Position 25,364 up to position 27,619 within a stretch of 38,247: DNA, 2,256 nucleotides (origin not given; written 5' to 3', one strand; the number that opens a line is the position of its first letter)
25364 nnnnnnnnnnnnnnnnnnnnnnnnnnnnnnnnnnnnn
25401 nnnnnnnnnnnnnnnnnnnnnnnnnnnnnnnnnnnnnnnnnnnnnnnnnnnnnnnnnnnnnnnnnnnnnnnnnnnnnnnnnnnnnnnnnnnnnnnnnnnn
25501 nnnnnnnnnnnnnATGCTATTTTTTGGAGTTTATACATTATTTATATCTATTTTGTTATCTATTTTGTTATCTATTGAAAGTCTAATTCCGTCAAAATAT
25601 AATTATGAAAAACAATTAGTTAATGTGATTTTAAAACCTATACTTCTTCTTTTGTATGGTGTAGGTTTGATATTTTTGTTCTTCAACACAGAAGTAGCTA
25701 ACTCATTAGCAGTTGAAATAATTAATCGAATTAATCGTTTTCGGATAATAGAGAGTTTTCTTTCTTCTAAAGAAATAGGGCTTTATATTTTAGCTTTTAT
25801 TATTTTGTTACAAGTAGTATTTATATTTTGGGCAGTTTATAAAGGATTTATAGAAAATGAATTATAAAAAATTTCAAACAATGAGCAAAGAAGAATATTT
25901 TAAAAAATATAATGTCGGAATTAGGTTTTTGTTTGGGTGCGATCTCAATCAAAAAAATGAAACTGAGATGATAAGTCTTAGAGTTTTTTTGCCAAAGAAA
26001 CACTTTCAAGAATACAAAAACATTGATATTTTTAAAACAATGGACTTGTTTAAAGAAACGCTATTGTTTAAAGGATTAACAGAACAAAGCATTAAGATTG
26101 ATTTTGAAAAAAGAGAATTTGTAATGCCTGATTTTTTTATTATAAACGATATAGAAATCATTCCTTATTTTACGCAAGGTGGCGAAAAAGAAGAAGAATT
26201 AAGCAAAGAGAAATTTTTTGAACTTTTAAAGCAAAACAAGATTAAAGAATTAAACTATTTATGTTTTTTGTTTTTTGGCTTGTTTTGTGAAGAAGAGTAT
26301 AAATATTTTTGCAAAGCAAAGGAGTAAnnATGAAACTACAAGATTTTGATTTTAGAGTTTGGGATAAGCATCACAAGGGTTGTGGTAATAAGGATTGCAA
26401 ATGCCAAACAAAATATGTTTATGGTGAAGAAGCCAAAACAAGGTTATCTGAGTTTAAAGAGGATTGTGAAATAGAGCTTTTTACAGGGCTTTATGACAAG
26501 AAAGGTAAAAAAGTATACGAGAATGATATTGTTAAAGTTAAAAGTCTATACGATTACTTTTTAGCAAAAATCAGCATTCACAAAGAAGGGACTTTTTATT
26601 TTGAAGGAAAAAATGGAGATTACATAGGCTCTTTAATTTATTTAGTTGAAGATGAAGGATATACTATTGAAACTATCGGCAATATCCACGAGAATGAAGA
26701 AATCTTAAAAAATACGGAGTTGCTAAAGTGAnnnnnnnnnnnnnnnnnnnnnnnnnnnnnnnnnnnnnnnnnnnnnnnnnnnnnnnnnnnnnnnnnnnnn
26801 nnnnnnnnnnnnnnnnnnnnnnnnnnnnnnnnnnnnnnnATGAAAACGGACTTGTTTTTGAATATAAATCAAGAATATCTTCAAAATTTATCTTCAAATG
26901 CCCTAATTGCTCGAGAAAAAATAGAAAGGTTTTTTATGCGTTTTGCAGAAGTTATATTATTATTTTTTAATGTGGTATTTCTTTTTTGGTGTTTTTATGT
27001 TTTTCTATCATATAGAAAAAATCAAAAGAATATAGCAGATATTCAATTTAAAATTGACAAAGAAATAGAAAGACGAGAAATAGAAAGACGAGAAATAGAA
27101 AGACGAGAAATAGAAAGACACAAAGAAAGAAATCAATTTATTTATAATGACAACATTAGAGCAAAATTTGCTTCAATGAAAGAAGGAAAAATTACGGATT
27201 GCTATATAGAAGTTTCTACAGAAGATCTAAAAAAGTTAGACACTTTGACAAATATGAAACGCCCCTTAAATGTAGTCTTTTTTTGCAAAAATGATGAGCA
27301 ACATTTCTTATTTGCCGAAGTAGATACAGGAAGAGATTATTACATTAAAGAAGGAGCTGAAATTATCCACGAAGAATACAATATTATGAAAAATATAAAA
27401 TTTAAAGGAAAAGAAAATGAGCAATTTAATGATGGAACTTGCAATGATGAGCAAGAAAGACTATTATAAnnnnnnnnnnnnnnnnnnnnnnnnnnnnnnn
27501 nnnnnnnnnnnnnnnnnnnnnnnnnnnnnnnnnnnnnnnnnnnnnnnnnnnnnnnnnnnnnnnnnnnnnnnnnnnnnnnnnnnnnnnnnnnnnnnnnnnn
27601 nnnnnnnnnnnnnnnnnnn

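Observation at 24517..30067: Paralogous, mosaic accessory cassette region downstream of ssb; candidate leading-region anti-defence or establishment island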

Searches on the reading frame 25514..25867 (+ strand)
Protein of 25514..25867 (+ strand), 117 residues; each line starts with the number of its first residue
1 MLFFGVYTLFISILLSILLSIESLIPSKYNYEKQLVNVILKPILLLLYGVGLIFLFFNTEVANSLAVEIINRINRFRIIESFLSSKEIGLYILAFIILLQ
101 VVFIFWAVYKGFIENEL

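Call 7: search_protein_families(library=pfam, max_evalue=0.1, proteins=[window:25514-25867:+])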
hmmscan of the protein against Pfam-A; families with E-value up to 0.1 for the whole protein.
window:25514-25867:+ (117 aa): 0 families

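Call 13: search_protein_families(library=padloc, max_evalue=0.1, proteins=[window:25514-25867:+])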
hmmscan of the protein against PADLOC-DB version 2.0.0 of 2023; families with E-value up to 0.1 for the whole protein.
window:25514-25867:+ (117 aa): 0 families

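Call 14: search_protein_families(library=phrogs, max_evalue=0.01, proteins=[window:25514-25867:+])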
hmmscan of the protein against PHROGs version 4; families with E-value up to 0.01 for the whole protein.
window:25514-25867:+ (117 aa): 0 families

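Call 57: search_protein_families(library=ncbifam, max_evalue=0.01, proteins=[window:25514-25867:+])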
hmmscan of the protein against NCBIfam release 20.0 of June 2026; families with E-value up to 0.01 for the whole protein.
window:25514-25867:+ (117 aa): 0 families

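Call 99: search_dna_similar(query=window:25514-25867:+, collection=plasmids, mode=protein, max_rows=8, rows=spread, max_evalue=0.001)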
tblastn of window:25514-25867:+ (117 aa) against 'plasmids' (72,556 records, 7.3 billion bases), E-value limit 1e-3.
Records with a match: 23; places in all: 23; records where one place covers at least 80% of the query: 21.
Best place of each record, by identity: >=99% 23.
By first word of the organism name: Campylobacter 23.
By predicted mobility (MOB-suite, as given by PLSDB): conjugative 23.
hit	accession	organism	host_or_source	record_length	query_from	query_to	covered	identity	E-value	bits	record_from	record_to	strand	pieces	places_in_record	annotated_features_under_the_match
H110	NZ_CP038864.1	Campylobacter jejuni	mouse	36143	1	117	100%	100.0%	4e-26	107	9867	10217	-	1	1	hypothetical protein (x2)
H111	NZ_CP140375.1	Campylobacter jejuni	-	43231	1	117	100%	100.0%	4e-26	107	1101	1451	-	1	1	hypothetical protein (x2)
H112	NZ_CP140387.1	Campylobacter jejuni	human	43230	1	117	100%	100.0%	4e-26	107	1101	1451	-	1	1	hypothetical protein (x2)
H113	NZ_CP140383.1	Campylobacter jejuni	-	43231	1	117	100%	100.0%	4e-26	107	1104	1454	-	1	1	hypothetical protein (x2)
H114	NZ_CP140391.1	Campylobacter jejuni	human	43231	1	117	100%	100.0%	4e-26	107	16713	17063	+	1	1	hypothetical protein (x2)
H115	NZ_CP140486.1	Campylobacter jejuni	human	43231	1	117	100%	100.0%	4e-26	107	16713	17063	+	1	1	hypothetical protein (x2)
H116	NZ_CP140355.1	Campylobacter jejuni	-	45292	1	117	100%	100.0%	4e-26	107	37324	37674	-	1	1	hypothetical protein (x2)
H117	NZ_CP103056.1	Campylobacter coli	caecum,Chicken caecum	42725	80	117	32%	100.0%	2e-14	75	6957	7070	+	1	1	hypothetical protein (x2)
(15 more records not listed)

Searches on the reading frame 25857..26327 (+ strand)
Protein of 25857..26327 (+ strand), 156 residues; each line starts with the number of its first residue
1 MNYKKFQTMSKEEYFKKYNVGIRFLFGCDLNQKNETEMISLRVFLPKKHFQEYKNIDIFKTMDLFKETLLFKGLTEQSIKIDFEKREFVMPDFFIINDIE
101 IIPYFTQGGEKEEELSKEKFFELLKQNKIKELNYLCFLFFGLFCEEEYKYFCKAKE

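Call 7: search_protein_families(library=pfam, max_evalue=0.1, proteins=[window:25857-26327:+])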
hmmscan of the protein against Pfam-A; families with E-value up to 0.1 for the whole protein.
window:25857-26327:+ (156 aa): 1 family
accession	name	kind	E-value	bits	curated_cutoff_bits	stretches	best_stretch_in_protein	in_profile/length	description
PF17949.7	PND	-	0.048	14.3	23.6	1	66-132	16-79/125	FANCM pseudonuclease domain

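Call 13: search_protein_families(library=padloc, max_evalue=0.1, proteins=[window:25857-26327:+])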
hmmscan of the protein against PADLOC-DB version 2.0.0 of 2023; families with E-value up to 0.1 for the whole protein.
window:25857-26327:+ (156 aa): 0 families

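Call 14: search_protein_families(library=phrogs, max_evalue=0.01, proteins=[window:25857-26327:+])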
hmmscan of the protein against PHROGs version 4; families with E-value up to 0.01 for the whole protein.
window:25857-26327:+ (156 aa): 0 families

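Call 37: find_homologous_proteins(query=window:25857-26327:+, max_evalue=0.001)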
Query window:25857-26327:+ (156 aa): 23 proteins with E <= 0.001 among 68 candidates.
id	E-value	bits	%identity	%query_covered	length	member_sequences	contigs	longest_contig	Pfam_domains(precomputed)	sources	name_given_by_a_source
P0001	2.8e-92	325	98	99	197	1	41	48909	-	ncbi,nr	ncbi:hypothetical protein IZH86_05215 [Campylobacter coli]|nr:hypothetical protein [Campylobacter je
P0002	1.3e-89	316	95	100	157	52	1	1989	-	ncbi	ncbi:hypothetical protein ACM2CL_001932 [Campylobacter coli]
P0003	2.3e-88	312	96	99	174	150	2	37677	-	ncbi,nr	ncbi:TPA: hypothetical protein R9A20_001614 [Campylobacter jejuni]|nr:hypothetical protein [Campylob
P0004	2.0e-82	293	90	100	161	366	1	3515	-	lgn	-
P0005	7.6e-82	291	90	100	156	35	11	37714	-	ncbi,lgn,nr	ncbi:hypothetical protein HG293_001744, partial [Campylobacter jejuni]|nr:hypothetical protein [Camp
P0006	2.5e-78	279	89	97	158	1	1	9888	-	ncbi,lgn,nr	ncbi:hypothetical protein RFA01_001823 [Campylobacter coli]|nr:hypothetical protein [Campylobacter c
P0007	1.5e-77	277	91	97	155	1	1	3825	-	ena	-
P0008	4.2e-73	263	85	92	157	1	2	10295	-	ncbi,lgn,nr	ncbi:hypothetical protein PJO11_001712 [Campylobacter coli]|nr:hypothetical protein [Campylobacter c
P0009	2.0e-61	225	97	71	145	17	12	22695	-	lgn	-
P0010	6.7e-60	220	67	99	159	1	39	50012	-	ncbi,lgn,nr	ncbi:hypothetical protein RMP56_001780 [Campylobacter jejuni]|nr:hypothetical protein [Campylobacter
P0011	6.4e-56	207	67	97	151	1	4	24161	-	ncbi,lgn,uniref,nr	ncbi:hypothetical protein IY972_05145 [Campylobacter volucris]|uniref:hypothetical protein n=1 Tax=C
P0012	1.3e-54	203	69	96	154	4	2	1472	-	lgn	-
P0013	2.0e-54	202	94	67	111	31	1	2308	-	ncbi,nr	ncbi:hypothetical protein VXI52_001875, partial [Campylobacter jejuni]|nr:hypothetical protein [Camp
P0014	3.3e-53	198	94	63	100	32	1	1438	-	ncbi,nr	ncbi:hypothetical protein FFZ81_09465, partial [Campylobacter jejuni]|nr:hypothetical protein [Campy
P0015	4.5e-53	198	66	97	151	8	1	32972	-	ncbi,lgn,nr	ncbi:hypothetical protein L8V81_07765 [Campylobacter lari]|nr:hypothetical protein [Campylobacter la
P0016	2.0e-51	192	68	95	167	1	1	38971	-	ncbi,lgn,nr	ncbi:hypothetical protein EYX31_08320 [Campylobacter coli]|nr:hypothetical protein [Campylobacter co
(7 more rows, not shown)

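Call 41: search_solved_structures(query=A1, max_evalue=10)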
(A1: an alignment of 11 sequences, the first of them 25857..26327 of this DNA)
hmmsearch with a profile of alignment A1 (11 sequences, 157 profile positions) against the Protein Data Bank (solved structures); distinct sequences matched with E-value up to 10: 0.

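Call 50: predict_structure(alignment_id=A1)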
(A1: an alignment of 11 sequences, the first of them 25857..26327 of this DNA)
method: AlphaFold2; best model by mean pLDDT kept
length: 156 residues; sequences in the alignment: 11
mean_pLDDT: 86.6   pTM: 0.83
mean pLDDT of the five models: 86.6, 85.0, 79.8, 77.4, 75.6
residues with pLDDT >= 90: 88; 70-90: 50; 50-70: 17; < 50: 1
segments of 3 or more residues with pLDDT < 50: none
pLDDT, mean of each block of 10 residues (from residue 1): 83 91 91 73 88 73 87 96 92 95 87 88 94 86 85 71
secondary structure, 60 per line:
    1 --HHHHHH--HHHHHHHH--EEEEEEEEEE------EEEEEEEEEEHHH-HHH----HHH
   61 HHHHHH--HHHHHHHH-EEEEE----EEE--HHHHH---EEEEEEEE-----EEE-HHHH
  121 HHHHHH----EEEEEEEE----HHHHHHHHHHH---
elements in order: H3-8 H11-18 E21-30 E37-46 H58-66 H69-76 E78-82 E87-89 H92-96 E100-107 E113-115 H117-126 E131-138 H143-153

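Call 52: search_protein_representatives(alignment_id=A1)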
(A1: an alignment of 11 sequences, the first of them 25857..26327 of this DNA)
Query: 11 sequences, 157 profile positions. Proteins with E-value up to 0.001 (for the whole library): 17; up to 1e-10: 8; up to 1e-30: 3. The best 17 are listed.
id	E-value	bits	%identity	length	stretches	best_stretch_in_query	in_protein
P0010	3.9e-70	251.4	-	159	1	2-156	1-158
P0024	1.1e-41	159.0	-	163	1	3-156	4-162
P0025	4.5e-38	147.3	-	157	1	1-154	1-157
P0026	3.9e-20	89.0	-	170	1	19-154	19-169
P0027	4.5e-19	85.5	-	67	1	88-155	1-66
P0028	2.4e-18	83.2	-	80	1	46-101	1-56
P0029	2.9e-17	79.6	-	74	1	1-73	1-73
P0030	1.5e-11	61.1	-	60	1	32-88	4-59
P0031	1.2e-10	58.2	-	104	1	8-71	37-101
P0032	8.6e-09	52.1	-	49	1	2-46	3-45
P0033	1.5e-08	51.3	-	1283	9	104-140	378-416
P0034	1.1e-07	48.5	-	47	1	112-155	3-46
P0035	1.7e-07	47.9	-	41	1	2-30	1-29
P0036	1.4e-06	45.0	-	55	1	2-49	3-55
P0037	8.0e-06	42.5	-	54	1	1-29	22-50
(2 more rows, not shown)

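Call 89: fold_search(model_id=the predicted structure, library=viral)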
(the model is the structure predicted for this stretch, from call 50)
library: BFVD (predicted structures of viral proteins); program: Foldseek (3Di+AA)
matches with E <= 10: 316; with E <= 0.001: 0
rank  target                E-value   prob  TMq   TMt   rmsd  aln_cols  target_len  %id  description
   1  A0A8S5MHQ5            1.9e-01  0.05  0.16  0.14  14.8       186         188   10  Uncharacterized protein [Siphoviridae sp. ctvyM23]
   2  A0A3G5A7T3            2.7e-01  0.08  0.16  0.15  13.7       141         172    9  Uncharacterized protein [Hyperionvirus sp.]
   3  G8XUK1                3.1e-01  0.06  0.12  0.07  11.9        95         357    5  Protein A27 [Aotine betaherpesvirus 1]
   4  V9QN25                3.9e-01  0.11  0.21  0.26   9.8       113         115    9  Uncharacterized protein [Ostreid herpesvirus 1]
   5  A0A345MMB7            5.0e-01  0.06  0.18  0.19  14.6       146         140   10  (no name in the UniProt tables at hand)
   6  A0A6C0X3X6            5.9e-01  0.06  0.16  0.07  12.4       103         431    7  (no name in the UniProt tables at hand)
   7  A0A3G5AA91            7.1e-01  0.04  0.16  0.15  11.6       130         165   12  Uncharacterized protein [Hyperionvirus sp.]
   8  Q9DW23                7.5e-01  0.02  0.13  0.09  16.2       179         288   13  Pr171 [Rat cytomegalovirus (strain Maastricht)]
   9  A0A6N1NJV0            8.0e-01  0.03  0.16  0.08  15.7       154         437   10  Uncharacterized protein [Tupanvirus deep ocean]
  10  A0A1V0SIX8            8.5e-01  0.03  0.14  0.15  15.5       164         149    8  Uncharacterized protein [Klosneuvirus KNV1]
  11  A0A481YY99            9.0e-01  0.06  0.17  0.14  11.2       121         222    9  RNA recognition motif protein [Marseillevirus LCMAC202]
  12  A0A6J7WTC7            1.1e+00  0.02  0.13  0.09  17.0       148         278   14  Uncharacterized protein [uncultured Caudovirales phage]
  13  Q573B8                1.3e+00  0.04  0.17  0.11  11.9       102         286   14  Uncharacterized protein ORF286b [Acidianus filamentous virus 2 (isolate Italy/Pozzuoli)]
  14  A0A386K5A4            1.3e+00  0.02  0.14  0.18  16.4       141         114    7  Uncharacterized protein [Enterobacter phage phi63_307]
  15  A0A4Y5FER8            1.4e+00  0.12  0.26  0.31   6.6       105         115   10  Uncharacterized protein [Lactobacillus phage 3-521]
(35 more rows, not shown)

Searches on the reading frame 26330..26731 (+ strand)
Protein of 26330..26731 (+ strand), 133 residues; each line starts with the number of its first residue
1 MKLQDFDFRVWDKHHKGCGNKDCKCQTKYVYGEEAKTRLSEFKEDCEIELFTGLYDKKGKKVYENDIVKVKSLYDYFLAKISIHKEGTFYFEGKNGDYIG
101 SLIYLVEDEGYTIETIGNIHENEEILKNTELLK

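Call 7: search_protein_families(library=pfam, max_evalue=0.1, proteins=[window:26330-26731:+])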
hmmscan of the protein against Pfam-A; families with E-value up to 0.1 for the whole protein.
window:26330-26731:+ (133 aa): 1 family
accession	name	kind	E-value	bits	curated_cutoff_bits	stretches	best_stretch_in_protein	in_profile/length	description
PF09643.15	YopX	-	2.1e-14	54.1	22.4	1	8-127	2-128/128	YopX protein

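Call 13: search_protein_families(library=padloc, max_evalue=0.1, proteins=[window:26330-26731:+])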
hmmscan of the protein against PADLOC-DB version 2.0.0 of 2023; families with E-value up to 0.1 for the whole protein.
window:26330-26731:+ (133 aa): 1 family
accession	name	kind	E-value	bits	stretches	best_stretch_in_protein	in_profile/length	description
PDLC04556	PDC-M27C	-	0.014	11.8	1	25-77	288-339/892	-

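Call 14: search_protein_families(library=phrogs, max_evalue=0.01, proteins=[window:26330-26731:+])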
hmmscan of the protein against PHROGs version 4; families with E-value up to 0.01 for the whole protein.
window:26330-26731:+ (133 aa): 4 families
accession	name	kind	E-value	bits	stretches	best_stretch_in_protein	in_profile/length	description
phrog_98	-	unknown function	1.9e-28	100.4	1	1-131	23-155/208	-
phrog_8684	-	unknown function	7.8e-10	40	1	22-129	36-163/164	-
phrog_24347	-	unknown function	5.3e-05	23.6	1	7-127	134-242/245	-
phrog_9246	-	unknown function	0.00025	22.2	1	7-71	4-76/82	-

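Call 57: search_protein_families(library=ncbifam, max_evalue=0.01, proteins=[window:26330-26731:+])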
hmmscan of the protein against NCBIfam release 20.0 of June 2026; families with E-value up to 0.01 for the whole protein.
window:26330-26731:+ (133 aa): 1 family
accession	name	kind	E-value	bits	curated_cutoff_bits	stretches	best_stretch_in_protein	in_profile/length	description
TIGR01671.1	phage_TIGR01671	hypoth_equivalog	1.3e-08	34.9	41.3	1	44-128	53-150/151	phage conserved hypothetical protein TIGR01671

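Call 77: search_solved_structures(query=window:26330-26731:+, max_evalue=1)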
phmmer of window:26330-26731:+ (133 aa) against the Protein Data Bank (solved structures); distinct sequences matched with E-value up to 1: 11.
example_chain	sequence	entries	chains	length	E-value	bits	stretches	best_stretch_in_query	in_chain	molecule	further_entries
2ox7_A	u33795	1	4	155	0.00018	24.5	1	50-130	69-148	Hypothetical protein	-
2p84_A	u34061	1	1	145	0.00091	22.2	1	49-128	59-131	ORF041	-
2qyz_A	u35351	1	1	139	0.0017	21.3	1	7-127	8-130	Uncharacterized protein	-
6dkt_A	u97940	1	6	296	0.24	14.4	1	101-133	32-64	Arginase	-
6nfp_A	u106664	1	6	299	0.24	14.4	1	101-133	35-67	Arginase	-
5m77_A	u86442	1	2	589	0.32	14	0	44-115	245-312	Alpha-1,6-mannanase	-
2i2l_A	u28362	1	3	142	0.34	13.9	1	58-131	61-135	YopX protein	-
4bok_A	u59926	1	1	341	0.42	13.6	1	44-116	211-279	ALPHA-1,6-MANNANASE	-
4boj_A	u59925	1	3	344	0.45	13.5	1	44-116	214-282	ALPHA-1,6-MANNANASE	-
4d4a_A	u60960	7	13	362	0.47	13.5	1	44-116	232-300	ALPHA-1,6-MANNANASE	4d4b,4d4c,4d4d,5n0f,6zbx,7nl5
5agd_A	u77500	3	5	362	0.47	13.4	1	44-116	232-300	ALPHA-1,6-MANNANASE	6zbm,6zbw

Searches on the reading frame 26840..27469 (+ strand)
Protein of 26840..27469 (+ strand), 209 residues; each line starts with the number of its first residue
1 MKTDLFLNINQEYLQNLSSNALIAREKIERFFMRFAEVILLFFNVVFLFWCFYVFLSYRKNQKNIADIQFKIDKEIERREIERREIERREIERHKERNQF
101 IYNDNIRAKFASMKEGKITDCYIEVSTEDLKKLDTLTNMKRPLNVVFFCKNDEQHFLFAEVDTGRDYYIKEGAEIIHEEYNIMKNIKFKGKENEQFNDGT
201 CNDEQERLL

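Call 7: search_protein_families(library=pfam, max_evalue=0.1, proteins=[window:26840-27469:+])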
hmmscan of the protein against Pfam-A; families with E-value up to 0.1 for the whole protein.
window:26840-27469:+ (209 aa): 2 families
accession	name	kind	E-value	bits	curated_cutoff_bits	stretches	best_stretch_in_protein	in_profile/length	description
PF11368.13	DUF3169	-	0.015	15.4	31.6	1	25-84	38-100/250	Protein of unknown function (DUF3169)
PF09746.14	Membralin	-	0.017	14.8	23.7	1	21-162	19-169/392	Tumour-associated protein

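Call 13: search_protein_families(library=padloc, max_evalue=0.1, proteins=[window:26840-27469:+])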
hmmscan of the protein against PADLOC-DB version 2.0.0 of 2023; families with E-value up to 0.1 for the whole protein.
window:26840-27469:+ (209 aa): 0 families

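Call 14: search_protein_families(library=phrogs, max_evalue=0.01, proteins=[window:26840-27469:+])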
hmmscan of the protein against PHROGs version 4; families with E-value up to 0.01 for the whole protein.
window:26840-27469:+ (209 aa): 0 families

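Call 57: search_protein_families(library=ncbifam, max_evalue=0.01, proteins=[window:26936-27469:+])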
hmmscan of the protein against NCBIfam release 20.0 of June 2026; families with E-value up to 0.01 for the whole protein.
window:26936-27469:+ (177 aa): 0 families
